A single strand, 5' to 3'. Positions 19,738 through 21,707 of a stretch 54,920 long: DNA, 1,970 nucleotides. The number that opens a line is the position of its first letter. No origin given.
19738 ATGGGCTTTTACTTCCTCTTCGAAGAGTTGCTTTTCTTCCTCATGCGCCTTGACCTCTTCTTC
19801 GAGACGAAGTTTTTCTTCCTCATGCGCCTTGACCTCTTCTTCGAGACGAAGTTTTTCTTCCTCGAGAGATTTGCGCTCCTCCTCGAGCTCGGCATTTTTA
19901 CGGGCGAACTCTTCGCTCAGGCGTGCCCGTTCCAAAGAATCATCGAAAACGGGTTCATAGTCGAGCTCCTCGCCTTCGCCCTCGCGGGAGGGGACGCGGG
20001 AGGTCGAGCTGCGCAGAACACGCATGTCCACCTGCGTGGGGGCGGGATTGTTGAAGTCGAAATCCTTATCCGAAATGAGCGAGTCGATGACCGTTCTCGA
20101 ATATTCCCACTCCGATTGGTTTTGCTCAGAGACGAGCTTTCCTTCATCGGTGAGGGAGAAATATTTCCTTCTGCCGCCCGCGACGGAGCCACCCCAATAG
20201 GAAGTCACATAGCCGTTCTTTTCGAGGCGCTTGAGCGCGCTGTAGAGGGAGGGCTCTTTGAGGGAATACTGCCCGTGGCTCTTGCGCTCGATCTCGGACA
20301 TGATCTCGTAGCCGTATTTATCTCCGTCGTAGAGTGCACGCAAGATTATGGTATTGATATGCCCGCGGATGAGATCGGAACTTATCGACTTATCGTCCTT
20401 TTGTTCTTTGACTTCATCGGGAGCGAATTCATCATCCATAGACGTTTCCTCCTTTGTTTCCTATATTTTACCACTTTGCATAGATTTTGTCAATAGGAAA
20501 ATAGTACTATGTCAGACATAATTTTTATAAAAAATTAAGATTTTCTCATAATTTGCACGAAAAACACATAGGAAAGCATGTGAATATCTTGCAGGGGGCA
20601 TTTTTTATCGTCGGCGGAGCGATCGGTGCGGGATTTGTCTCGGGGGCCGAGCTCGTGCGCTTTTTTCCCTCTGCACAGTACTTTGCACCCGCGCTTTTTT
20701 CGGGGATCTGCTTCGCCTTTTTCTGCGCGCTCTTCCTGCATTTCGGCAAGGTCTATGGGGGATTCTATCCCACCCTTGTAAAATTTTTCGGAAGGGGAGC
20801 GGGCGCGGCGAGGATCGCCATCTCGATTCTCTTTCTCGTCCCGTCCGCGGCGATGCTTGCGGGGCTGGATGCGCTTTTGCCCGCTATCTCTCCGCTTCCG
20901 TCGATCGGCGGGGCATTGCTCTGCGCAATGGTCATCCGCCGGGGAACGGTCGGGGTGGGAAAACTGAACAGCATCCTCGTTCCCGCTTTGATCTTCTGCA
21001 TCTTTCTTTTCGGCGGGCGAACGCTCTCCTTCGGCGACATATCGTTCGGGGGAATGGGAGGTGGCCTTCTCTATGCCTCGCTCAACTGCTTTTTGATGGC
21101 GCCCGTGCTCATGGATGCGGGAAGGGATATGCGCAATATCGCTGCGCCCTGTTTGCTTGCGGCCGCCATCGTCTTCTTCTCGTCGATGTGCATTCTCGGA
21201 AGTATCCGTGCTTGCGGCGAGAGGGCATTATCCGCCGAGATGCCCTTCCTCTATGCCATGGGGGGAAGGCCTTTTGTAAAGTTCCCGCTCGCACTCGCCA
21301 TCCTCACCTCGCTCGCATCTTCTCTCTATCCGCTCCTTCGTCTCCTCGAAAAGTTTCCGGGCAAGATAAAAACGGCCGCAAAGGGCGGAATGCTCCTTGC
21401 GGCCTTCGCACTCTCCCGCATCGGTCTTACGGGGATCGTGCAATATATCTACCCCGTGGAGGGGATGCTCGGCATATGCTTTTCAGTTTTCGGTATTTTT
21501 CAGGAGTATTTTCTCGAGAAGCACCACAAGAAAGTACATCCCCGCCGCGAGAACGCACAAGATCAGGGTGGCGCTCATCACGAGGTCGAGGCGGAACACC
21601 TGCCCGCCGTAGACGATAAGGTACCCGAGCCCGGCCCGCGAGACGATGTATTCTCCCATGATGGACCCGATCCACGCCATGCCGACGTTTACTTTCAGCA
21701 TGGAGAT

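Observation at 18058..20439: Membrane-anchored PadR-like DNA-binding protein with a very long charged repeat spacer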

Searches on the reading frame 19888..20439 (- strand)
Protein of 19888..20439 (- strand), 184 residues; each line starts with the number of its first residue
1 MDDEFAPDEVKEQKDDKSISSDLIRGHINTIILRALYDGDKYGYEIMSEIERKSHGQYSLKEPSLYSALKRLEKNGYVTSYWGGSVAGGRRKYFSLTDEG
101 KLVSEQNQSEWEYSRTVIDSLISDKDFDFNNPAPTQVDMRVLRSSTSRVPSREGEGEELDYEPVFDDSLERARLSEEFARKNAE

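Call 46: find_homologous_proteins(query=window:19888-20439:-, max_evalue=1e-10)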
Query seq(184 aa) (184 aa): 211 proteins with E <= 1e-10 among 309 candidates; the best 120 are listed.
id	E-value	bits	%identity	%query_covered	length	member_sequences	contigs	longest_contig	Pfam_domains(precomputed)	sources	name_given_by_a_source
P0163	3.4e-85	302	79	91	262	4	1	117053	PF03551.21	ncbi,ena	-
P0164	1.1e-84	301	78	95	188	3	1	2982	PF03551.21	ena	-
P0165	1.8e-83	297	78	95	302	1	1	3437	PF03551.21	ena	-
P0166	1.0e-81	291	78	92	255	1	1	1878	PF03551.21,PF00899.28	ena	-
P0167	1.3e-81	291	82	86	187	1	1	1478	PF03551.21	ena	-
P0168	2.4e-81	290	76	92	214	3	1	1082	PF03551.21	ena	-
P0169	8.8e-80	285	81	87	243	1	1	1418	PF03551.21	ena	-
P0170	4.3e-77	276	76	91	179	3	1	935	PF03551.21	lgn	-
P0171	4.8e-71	256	76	86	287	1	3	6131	PF03551.21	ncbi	-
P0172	4.6e-70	253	81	76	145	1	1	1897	PF03551.21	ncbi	-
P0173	6.7e-70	253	66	88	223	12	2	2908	PF03551.21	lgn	-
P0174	9.0e-68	246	79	75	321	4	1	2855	PF03551.21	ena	-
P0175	1.2e-67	245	79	75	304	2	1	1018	PF03551.21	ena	-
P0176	8.4e-67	243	78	75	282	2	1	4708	PF03551.21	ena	-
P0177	1.9e-64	235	87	64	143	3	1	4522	PF03551.21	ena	-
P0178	7.1e-63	230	61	97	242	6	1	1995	PF03551.21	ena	-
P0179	1.1e-62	229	79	68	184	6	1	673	PF03551.21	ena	-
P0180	3.6e-62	227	68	82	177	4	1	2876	PF03551.21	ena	-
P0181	5.1e-62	227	67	86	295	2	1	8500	PF03551.21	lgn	-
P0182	7.0e-62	227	68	88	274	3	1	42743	PF03551.21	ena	-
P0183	9.1e-62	226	68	82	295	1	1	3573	PF03551.21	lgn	-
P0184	9.6e-62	226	72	77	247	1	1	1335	PF03551.21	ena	-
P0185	1.2e-61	226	67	88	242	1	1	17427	PF08402.17,PF03551.21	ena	-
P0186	1.9e-61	225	63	85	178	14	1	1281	PF03551.21,PF22381.3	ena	-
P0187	2.4e-61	225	66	86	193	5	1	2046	PF03551.21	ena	-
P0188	8.5e-61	223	71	79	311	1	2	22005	PF03551.21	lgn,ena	-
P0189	2.3e-60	222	70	72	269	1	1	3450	PF03551.21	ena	-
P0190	3.3e-60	221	70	72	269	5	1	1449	PF03551.21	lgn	-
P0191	3.4e-60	221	70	79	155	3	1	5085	PF03551.21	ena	-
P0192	4.6e-60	221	68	82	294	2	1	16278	PF03551.21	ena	-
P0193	1.3e-59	219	62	87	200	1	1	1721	PF03551.21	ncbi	-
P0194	1.4e-59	219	62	87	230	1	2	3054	PF03551.21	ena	-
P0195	3.5e-59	218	65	88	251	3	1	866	PF03551.21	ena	-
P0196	4.2e-59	217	68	75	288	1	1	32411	PF03551.21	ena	-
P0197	5.7e-59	217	70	73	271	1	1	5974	PF03551.21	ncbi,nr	ncbi:MAG: hypothetical protein HDQ88_09160, partial [Clostridia bacterium]|nr:hypothetical protein [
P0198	6.3e-59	217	59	95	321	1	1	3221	PF03551.21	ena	-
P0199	8.4e-59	217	63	80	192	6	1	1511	PF03551.21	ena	-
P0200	1.2e-58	216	68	74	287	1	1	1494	PF03551.21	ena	-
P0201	1.3e-58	216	66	83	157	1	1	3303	PF03551.21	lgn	-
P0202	2.1e-58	215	64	82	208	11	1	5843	PF03551.21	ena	-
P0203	2.4e-58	215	66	82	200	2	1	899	PF03551.21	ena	-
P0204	3.4e-58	215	67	77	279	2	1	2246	PF03551.21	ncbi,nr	ncbi:MAG: PadR family transcriptional regulator, partial [Clostridia bacterium]|nr:PadR family trans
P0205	3.5e-58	214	66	80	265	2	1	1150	PF03551.21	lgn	-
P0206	4.0e-58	214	66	78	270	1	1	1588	PF03551.21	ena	-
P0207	4.3e-58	214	65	82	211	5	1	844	PF03551.21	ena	-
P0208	5.2e-58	214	69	77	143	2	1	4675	PF03551.21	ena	-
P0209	6.6e-58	214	56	98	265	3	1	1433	PF03551.21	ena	-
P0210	7.7e-58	213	65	81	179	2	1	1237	PF03551.21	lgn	-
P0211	9.0e-58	213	69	77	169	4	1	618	PF03551.21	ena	-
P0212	9.8e-58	213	72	73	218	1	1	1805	PF03551.21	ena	-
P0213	1.6e-57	212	63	82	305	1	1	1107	PF03551.21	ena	-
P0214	2.5e-57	212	69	72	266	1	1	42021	PF03551.21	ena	-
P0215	3.7e-57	211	63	80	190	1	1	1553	PF03551.21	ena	-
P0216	4.0e-57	211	68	72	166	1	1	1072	PF03551.21,PF22381.3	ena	-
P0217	4.1e-57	211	83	63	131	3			PF03551.21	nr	nr:PadR family transcriptional regulator [Clostridiales bacterium]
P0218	5.4e-57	211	61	85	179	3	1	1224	PF03551.21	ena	-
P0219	6.3e-57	210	68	79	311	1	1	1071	PF03551.21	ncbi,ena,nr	ncbi:MAG: PadR family transcriptional regulator [Clostridia bacterium]|nr:PadR family transcriptiona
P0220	1.2e-56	209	68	72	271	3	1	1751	PF03551.21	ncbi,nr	ncbi:MAG: PadR family transcriptional regulator, partial [Clostridia bacterium]|nr:PadR family trans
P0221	1.9e-56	209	68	74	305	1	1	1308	PF03551.21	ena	-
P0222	2.0e-55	206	62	82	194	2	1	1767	PF03551.21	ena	-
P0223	2.2e-54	202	67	72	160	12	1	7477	PF03551.21,PF22381.3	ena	-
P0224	8.5e-54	200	64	74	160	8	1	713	PF03551.21,PF22381.3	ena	-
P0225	6.5e-52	194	63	73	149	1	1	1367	PF03551.21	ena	-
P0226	1.2e-51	193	78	61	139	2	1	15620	PF03551.21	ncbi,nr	ncbi:MAG: PadR family transcriptional regulator, partial [Clostridia bacterium]|nr:PadR family trans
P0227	1.9e-51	193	67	68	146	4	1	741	PF03551.21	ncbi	-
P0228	2.8e-51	192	81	58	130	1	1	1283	PF03551.21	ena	-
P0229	7.1e-50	187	77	60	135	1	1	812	PF03551.21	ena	-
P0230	3.6e-48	182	56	84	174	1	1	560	PF03551.21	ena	-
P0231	5.5e-48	181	71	66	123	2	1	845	PF03551.21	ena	-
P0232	6.4e-48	181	77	60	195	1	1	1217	PF03551.21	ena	-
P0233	4.4e-47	178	67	67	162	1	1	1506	PF03551.21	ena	-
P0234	9.3e-47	177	77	58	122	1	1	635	PF03551.21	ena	-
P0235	1.3e-46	177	74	62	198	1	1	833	PF03551.21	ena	-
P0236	1.8e-46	176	66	70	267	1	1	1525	PF27734.1,PF03551.21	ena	-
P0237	2.2e-46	176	74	60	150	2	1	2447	PF03551.21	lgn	-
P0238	2.8e-46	176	67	66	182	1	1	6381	PF03551.21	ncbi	ncbi:MAG: PadR family transcriptional regulator, partial [Candidatus Coproplasma sp.]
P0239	3.8e-46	175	69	66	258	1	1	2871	PF03551.21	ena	-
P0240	4.6e-46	175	65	70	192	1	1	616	PF03551.21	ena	-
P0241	4.7e-46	175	69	66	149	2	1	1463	PF03551.21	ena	-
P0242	7.6e-46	174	69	66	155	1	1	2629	PF03551.21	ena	-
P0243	1.0e-45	174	73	62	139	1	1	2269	PF03551.21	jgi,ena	-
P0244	1.1e-45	174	75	60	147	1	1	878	PF03551.21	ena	-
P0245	1.7e-45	173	66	70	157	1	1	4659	PF03551.21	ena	-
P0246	2.0e-45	173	68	66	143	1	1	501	PF03551.21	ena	-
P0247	2.3e-45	173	64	65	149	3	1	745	PF03551.21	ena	-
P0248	2.3e-45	173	64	65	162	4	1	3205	PF03551.21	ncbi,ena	-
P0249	2.9e-45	172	67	68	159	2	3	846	PF03551.21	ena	-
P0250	3.6e-45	172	58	84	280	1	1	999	PF03551.21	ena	-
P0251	3.9e-45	172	62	76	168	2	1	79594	PF03551.21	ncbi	-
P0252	7.8e-45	171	71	62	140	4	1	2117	PF03551.21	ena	-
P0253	1.2e-44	170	65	63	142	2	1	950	PF03551.21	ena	-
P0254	1.2e-44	170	67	68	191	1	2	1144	PF03551.21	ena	-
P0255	1.2e-44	170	64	69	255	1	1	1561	PF03551.21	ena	-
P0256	1.3e-44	170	73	60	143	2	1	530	PF03551.21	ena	-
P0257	1.4e-44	170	62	76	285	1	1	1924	PF03551.21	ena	-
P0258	2.4e-44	169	65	70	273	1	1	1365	PF03551.21,PF02272.25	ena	-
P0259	5.4e-44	168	66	66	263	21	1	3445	PF03551.21,PF13601.13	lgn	-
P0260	6.2e-44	168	62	71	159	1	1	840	PF03551.21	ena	-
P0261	9.0e-44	168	62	71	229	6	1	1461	PF03551.21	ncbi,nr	ncbi:MAG: helix-turn-helix transcriptional regulator, partial [Firmicutes bacterium]|nr:helix-turn-h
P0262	9.1e-44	168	65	70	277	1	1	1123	PF03551.21,PF27881.1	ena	-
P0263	9.6e-44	167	63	70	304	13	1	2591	PF08614.17,PF03551.21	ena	-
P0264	1.1e-43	167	64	71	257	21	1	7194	PF03551.21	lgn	-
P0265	1.4e-43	167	55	80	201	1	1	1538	PF03551.21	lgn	-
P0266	1.7e-43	167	63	70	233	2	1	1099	PF03551.21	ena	-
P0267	1.7e-43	167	63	70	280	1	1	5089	PF03551.21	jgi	jgi:PadR family transcriptional regulator PadR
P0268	1.9e-43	167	66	63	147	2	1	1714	PF03551.21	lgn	-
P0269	2.7e-43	166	63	70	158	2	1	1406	PF03551.21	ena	-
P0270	2.8e-43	166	60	74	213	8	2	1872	PF03551.21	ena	-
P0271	3.0e-43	166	62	76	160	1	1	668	PF03551.21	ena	-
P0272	3.9e-43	165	62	71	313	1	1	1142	PF27734.1,PF03551.21,PF27881.1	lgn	-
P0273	4.3e-43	165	62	71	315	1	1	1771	PF27734.1,PF03551.21,PF27881.1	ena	-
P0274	7.5e-43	165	62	70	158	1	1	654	PF03551.21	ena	-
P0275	9.0e-43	164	71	61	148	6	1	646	PF03551.21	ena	-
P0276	1.0e-42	164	64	69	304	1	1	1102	PF03551.21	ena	-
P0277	1.0e-42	164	64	70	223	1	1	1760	PF03551.21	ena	-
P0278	1.2e-42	164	68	66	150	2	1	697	PF03551.21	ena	-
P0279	1.2e-42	164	62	70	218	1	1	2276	PF03551.21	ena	-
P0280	1.4e-42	164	64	70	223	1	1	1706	PF03551.21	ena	-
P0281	1.8e-42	163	90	43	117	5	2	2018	PF03551.21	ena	-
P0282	2.5e-42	163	68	60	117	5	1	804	PF03551.21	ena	-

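Call 51: search_protein_families(library=pfam, proteins=[P0272, P0223, P0259], max_evalue=0.001)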
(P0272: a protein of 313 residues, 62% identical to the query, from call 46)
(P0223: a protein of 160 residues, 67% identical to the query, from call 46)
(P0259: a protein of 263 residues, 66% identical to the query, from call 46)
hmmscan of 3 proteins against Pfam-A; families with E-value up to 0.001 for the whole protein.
P0272 (313 aa): 2 families
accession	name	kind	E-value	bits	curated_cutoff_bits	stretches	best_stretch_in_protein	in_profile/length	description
PF03551.20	PadR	-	1.9e-16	60.3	27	1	44-115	1-72/75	Transcriptional regulator PadR-like family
PF08614.16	ATG16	-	0.00071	20.2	33.7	0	169-247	99-177/200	Autophagy protein 16 (ATG16)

P0223 (160 aa): 2 families
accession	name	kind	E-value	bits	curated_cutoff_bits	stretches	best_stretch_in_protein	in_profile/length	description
PF03551.20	PadR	-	6.5e-20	71.4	27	1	37-110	1-72/75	Transcriptional regulator PadR-like family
PF22381.2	Staph_reg_Sar_Rot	-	2e-05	25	27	1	35-86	17-61/85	Transcriptional regulator SarA/Rot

P0259 (263 aa): 4 families
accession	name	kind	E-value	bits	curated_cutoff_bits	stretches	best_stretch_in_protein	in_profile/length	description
PF03551.20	PadR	-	9.5e-18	64.4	27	1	43-114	1-72/75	Transcriptional regulator PadR-like family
PF13601.12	HTH_34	-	2.2e-05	25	27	0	75-119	30-73/80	Winged helix DNA-binding domain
PF08614.16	ATG16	-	0.00021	21.9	33.7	1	152-260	20-135/200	Autophagy protein 16 (ATG16)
PF21007.2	FBF1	-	0.00045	19.3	45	1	146-261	324-445/524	Fas-binding factor 1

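Call 58: search_solved_structures(query=window:19939-20439:-, max_evalue=0.001, show_alignments=2)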
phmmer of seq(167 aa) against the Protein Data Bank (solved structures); distinct sequences matched with E-value up to 0.001: 42.
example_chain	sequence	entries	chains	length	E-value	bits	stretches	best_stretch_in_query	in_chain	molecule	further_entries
1xma_A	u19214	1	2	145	3e-27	98.9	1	19-126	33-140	Predicted transcriptional regulator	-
9qbc_A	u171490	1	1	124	5.4e-26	94.8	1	18-123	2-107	PadR-family transcriptional regulator PadR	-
9qbd_A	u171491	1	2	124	7.3e-26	94.4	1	18-123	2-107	PadR-family transcriptional regulator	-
9gkr_A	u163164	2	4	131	1.5e-20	77.1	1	19-126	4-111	Transcriptional regulator, PadR-like family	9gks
9h9y_A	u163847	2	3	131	2.2e-20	76.6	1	19-125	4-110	Transcriptional regulator, PadR-like family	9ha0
3f8b_A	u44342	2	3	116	2.5e-20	76.4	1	19-125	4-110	Transcriptional regulator, PadR-like family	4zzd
7qz5_A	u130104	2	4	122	2.8e-20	76.2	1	19-125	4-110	Transcriptional regulator, PadR-like family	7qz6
9g51_A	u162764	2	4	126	3e-20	76.2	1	19-125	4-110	Transcriptional regulator, PadR-like family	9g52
3f8c_A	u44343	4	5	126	3e-20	76.2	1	19-125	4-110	Transcriptional regulator, PadR-like family | Transcriptional regulator PadR family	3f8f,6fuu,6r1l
6i8n_A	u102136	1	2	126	3.6e-20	75.9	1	19-125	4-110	Transcriptional regulator, PadR-like family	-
8qdf_A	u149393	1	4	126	4.1e-20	75.7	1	19-125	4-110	Transcriptional regulator, PadR-like family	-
9h9w_A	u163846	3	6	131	4.1e-20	75.7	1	19-125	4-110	Transcriptional regulator, PadR-like family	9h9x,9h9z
8qdh_A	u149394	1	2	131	4.2e-20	75.7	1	20-125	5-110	Transcriptional regulator, PadR-like family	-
6vwe_A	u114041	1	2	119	8.5e-20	74.7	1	19-125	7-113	Transcriptional regulator, PadR-like family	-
9gkt_A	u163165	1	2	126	2e-19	73.5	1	19-125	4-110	Transcriptional regulator, PadR-like family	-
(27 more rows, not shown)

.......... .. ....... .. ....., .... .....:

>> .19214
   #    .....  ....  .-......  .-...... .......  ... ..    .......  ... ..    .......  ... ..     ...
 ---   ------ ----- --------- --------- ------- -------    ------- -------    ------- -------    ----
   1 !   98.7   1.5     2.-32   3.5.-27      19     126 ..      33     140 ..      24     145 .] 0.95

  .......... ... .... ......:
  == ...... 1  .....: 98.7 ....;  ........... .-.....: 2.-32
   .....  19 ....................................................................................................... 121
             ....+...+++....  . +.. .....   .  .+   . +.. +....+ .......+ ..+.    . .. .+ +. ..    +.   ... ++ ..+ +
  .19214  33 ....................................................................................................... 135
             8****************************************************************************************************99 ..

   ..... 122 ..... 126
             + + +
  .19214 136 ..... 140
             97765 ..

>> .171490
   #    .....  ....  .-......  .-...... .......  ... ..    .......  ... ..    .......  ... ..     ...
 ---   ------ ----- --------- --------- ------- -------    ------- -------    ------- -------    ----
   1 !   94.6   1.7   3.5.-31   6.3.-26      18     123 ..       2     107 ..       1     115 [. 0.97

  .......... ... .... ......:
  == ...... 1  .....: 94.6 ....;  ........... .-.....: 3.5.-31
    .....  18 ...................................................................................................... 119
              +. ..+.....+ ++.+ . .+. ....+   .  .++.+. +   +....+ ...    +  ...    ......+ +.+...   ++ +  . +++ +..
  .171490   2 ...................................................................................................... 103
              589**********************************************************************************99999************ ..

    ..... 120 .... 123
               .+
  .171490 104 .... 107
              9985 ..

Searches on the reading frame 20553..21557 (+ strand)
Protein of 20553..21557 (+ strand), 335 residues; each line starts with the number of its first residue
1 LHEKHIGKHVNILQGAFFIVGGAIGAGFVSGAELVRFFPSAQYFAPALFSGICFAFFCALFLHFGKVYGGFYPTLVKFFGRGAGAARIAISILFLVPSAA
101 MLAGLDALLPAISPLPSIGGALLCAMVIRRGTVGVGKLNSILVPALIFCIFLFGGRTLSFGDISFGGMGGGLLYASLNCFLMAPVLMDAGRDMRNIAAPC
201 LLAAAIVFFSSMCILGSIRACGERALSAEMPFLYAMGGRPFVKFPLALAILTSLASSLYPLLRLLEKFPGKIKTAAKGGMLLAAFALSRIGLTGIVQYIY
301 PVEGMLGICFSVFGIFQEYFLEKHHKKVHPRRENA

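Call 68: search_protein_families(library=ncbifam, proteins=[window:20553-21557:+], max_evalue=0.01)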
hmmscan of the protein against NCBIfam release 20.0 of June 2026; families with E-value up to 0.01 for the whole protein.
window:20553-21557:+ (335 aa): 0 families

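Call 82: search_solved_structures(query=window:20553-21557:+, max_evalue=1)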
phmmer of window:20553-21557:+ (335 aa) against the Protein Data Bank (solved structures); distinct sequences matched with E-value up to 1: 0.
